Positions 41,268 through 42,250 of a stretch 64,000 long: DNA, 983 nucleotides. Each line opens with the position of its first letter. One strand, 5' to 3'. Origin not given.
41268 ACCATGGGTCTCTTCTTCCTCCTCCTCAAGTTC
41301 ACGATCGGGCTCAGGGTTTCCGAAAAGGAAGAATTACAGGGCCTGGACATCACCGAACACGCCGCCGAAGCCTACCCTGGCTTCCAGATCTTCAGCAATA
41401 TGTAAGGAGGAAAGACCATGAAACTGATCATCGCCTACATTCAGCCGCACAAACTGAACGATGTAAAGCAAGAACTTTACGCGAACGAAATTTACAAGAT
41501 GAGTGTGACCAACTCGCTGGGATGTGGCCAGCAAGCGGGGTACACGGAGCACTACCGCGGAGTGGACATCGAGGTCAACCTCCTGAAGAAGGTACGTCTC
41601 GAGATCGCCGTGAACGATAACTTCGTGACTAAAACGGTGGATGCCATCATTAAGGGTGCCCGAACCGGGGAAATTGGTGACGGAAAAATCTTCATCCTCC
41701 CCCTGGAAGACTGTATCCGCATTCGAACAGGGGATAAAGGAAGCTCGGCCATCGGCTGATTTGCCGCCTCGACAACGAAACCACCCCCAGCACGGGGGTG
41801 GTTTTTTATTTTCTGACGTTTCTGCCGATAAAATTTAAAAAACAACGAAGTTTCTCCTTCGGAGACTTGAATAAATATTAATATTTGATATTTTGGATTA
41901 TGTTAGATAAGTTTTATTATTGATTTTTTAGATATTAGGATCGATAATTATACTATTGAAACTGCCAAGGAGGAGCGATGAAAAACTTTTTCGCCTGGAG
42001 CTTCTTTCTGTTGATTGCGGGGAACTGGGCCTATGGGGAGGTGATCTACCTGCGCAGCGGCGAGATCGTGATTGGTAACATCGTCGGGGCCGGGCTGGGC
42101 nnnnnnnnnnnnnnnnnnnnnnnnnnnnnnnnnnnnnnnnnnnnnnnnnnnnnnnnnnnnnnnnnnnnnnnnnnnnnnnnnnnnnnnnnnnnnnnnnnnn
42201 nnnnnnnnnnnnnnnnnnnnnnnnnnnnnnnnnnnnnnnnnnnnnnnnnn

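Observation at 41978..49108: Uncharacterised envelope cluster: OM barrel + three tandem Kelch lipoproteins + periplasm-spanning HD-GYP + P-loop-less ParA-like protein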

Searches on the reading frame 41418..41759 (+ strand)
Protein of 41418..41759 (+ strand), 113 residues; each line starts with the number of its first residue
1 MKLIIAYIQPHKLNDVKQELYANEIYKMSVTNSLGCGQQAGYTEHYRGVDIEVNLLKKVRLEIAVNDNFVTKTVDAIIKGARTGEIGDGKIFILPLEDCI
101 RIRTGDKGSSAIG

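Call 86: list_cluster_members(proteins=[window:41418-41759:+, window:49533-51080:+, window:40032-41405:+, window:37984-39549:+, window:51082-52779:+])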
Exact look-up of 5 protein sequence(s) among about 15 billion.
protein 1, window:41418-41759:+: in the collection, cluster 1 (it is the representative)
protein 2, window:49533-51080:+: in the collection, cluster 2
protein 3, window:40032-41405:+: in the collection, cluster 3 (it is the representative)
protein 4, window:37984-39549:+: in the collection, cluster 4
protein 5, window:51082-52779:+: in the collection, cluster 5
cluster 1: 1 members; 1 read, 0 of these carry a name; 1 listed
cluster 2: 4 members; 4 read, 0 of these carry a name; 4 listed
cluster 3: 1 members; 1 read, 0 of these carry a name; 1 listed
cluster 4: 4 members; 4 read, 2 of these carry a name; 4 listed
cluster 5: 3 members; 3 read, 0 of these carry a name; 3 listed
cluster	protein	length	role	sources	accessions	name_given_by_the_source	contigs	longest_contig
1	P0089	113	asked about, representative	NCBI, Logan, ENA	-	-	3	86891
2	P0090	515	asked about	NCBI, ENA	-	-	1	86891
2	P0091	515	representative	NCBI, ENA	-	-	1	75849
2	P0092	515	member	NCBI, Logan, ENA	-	-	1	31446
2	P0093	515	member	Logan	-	-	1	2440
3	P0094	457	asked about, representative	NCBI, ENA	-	-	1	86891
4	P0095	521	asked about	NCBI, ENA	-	-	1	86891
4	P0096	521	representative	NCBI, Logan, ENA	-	-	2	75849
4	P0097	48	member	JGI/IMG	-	hypothetical protein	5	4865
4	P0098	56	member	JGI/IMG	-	hypothetical protein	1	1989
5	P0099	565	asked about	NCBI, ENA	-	-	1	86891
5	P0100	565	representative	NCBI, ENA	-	-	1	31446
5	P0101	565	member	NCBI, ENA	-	-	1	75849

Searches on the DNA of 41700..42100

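Call 76: search_rna_families(source=window, start=41700, end=42100, threshold=evalue, max_evalue=1)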
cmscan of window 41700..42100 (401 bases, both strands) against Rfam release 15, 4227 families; matches with E-value up to 1: 2.
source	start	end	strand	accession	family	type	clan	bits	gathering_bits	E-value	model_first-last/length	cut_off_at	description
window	41774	41860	-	RF01859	Phe_leader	Cis-reg; leader;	-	25.8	55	0.031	1-125/125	no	Phenylalanine leader peptide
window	41773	41842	-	RF02618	SSRC34_2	Gene; sRNA;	-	21.1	48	0.39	1-125/125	no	Streptococcus sRNA 34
